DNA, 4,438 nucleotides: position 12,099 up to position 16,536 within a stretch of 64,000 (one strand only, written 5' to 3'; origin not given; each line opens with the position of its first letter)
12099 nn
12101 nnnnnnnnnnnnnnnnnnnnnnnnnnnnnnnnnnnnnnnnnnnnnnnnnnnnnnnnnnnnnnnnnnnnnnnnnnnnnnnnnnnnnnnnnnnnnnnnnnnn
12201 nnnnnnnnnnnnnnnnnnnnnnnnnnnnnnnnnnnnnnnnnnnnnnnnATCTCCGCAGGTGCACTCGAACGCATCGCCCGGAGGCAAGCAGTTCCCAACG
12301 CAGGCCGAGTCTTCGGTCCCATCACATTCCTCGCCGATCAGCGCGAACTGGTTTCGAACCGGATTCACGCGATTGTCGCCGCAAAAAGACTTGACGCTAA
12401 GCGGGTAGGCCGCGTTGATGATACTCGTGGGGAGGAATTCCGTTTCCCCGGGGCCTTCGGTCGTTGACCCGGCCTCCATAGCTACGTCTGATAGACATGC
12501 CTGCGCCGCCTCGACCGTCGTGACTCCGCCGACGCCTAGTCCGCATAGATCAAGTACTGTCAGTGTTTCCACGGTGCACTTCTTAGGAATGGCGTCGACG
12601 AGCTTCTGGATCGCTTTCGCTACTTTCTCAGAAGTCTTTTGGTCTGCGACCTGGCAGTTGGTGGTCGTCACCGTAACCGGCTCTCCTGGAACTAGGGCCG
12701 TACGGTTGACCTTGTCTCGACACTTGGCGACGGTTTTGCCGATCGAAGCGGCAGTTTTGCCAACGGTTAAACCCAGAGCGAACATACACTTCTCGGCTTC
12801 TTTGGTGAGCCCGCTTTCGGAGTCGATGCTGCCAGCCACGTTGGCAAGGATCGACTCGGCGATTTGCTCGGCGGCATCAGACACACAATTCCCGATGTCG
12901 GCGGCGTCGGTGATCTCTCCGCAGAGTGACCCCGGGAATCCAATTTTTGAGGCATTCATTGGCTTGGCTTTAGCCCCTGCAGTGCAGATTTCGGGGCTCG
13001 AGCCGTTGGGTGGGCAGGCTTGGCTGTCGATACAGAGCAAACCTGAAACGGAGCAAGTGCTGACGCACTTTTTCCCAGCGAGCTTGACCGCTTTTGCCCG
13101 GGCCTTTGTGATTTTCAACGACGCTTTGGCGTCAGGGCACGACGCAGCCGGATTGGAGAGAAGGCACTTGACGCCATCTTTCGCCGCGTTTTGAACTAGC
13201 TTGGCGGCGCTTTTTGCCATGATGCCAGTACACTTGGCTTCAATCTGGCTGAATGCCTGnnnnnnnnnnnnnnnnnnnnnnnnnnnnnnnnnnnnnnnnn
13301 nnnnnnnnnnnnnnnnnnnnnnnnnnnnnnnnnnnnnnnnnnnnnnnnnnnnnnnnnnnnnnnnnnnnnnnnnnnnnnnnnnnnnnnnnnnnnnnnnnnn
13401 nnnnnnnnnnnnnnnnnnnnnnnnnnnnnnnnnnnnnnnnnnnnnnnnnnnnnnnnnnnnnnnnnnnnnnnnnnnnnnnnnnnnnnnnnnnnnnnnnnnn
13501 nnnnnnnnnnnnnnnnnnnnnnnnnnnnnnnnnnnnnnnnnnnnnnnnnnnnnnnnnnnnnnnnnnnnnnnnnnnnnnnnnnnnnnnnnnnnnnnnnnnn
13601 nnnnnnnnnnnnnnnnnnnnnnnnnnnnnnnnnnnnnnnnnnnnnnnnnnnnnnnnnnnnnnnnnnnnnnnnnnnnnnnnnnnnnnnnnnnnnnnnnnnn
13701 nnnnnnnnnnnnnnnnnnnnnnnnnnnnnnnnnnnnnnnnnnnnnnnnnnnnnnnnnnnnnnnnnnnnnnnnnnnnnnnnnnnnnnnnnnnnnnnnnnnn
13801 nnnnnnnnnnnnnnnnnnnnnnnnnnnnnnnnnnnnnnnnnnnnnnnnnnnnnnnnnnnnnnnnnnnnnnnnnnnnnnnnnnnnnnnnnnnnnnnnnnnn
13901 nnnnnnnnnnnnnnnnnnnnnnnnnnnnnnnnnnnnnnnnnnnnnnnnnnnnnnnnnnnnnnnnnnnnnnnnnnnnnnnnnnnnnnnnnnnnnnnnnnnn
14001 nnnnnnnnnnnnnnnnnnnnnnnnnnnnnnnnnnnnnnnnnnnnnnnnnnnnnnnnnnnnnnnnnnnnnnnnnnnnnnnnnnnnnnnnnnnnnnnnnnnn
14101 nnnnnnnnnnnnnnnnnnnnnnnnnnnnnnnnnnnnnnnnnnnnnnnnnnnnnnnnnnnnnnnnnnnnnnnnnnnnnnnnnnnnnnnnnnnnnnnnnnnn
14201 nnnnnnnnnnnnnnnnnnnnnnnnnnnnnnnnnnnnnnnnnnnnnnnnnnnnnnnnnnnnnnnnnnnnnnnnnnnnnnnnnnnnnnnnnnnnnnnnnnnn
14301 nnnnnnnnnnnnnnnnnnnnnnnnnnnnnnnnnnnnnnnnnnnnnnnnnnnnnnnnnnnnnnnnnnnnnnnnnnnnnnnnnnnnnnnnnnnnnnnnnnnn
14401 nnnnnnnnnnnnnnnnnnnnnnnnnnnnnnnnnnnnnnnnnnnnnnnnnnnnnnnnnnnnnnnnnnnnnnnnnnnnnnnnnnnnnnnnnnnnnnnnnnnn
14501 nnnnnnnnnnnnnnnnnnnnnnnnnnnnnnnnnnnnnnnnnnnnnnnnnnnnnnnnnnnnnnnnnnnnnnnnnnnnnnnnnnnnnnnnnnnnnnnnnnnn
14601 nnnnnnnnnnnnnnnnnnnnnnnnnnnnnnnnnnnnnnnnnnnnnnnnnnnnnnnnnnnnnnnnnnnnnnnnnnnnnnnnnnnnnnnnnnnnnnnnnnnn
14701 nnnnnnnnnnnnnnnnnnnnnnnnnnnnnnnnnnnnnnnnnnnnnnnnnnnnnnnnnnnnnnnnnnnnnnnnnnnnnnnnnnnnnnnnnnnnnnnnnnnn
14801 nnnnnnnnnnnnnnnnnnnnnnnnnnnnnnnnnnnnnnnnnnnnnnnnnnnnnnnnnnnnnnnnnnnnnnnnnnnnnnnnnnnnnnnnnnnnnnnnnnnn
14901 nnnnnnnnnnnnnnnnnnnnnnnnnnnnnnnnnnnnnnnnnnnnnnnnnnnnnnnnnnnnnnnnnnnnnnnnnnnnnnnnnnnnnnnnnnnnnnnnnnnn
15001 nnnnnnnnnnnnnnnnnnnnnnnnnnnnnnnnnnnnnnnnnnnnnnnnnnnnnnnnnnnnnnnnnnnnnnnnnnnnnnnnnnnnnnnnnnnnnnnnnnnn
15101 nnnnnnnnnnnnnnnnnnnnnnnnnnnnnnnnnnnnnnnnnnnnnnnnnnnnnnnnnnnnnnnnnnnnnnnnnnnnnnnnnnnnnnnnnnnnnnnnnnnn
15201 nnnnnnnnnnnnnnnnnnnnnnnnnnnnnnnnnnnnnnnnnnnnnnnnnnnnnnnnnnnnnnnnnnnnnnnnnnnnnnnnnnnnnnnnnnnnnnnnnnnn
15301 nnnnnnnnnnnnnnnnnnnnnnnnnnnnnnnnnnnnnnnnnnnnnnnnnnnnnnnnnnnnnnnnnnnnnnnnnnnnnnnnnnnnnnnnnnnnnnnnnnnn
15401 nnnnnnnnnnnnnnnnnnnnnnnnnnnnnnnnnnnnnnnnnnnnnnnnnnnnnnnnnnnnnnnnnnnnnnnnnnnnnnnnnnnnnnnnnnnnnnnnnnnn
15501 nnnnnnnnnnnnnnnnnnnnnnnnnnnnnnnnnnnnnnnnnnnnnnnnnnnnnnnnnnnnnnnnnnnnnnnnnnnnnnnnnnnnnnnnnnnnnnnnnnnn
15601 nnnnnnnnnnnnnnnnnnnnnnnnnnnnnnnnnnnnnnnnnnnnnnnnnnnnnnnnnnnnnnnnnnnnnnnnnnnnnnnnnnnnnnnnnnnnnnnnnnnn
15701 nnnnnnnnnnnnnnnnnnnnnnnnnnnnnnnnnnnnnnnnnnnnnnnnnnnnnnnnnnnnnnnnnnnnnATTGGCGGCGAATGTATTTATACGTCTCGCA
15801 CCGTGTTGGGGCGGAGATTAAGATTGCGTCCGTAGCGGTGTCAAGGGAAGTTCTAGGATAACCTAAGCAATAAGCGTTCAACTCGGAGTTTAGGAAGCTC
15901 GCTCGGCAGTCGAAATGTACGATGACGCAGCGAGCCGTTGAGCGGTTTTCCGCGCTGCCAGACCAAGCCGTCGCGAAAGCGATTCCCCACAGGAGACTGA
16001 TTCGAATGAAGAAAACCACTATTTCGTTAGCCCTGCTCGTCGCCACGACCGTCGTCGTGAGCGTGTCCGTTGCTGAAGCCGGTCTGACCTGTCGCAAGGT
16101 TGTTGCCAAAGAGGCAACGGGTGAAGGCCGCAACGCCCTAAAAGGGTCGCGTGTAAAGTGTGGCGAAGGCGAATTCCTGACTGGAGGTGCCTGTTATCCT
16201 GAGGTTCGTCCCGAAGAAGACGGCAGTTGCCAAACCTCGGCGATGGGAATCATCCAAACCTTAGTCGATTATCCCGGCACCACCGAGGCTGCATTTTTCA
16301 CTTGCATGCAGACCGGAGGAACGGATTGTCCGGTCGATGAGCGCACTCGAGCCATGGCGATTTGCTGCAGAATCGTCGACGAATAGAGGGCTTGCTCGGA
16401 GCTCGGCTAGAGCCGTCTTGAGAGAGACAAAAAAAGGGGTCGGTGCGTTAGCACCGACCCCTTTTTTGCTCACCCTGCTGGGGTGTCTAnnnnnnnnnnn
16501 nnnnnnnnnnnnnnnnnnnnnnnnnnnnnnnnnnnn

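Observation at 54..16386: Accessory locus: seven secreted Cys-rich / modular surface proteins next to a VKOR-DsbA fusion and a GT-C glycosyltransferase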

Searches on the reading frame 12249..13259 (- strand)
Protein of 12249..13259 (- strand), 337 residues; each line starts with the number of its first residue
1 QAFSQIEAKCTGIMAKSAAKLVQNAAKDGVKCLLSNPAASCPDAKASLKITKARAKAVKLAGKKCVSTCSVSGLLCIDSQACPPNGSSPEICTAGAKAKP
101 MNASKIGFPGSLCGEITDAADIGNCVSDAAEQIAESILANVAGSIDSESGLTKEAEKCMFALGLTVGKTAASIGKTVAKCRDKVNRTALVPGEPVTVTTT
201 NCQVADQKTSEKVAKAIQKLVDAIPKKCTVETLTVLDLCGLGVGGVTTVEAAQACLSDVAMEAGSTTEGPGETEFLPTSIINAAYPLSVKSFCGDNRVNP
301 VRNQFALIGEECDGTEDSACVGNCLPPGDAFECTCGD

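Call 62: search_solved_structures(query=window:12249-13259:-, max_evalue=10)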
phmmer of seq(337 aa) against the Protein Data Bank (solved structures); distinct sequences matched with E-value up to 10: 0.

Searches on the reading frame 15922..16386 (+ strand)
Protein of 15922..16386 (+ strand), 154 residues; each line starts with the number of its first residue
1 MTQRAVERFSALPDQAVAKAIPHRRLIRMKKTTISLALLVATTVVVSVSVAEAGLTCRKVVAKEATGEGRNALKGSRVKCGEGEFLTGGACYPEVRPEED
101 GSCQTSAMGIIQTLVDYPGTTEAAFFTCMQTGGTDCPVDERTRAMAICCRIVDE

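Call 4: search_protein_families(library=pfam, proteins=[window:15922-16386:+], max_evalue=0.01)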
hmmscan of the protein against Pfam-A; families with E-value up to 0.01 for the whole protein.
window:15922-16386:+ (154 aa): 0 families

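Call 5: search_protein_families(library=ncbifam, proteins=[window:15922-16386:+], max_evalue=0.01)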
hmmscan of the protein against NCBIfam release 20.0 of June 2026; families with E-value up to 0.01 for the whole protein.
window:15922-16386:+ (154 aa): 0 families

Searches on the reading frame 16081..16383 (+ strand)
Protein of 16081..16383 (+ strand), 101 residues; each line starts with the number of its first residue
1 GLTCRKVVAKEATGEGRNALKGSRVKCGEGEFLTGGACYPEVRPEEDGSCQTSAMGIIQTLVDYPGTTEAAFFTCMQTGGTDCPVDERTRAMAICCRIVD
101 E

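Call 61: search_solved_structures(query=window:16081-16383:+, max_evalue=10)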
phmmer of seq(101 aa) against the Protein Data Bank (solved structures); distinct sequences matched with E-value up to 10: 0.
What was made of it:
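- Tried and rejected: PDB sequence searches of the 126-aa protein and of the helical N-domain of Cys_990 gave nothing (calls 61, 62).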
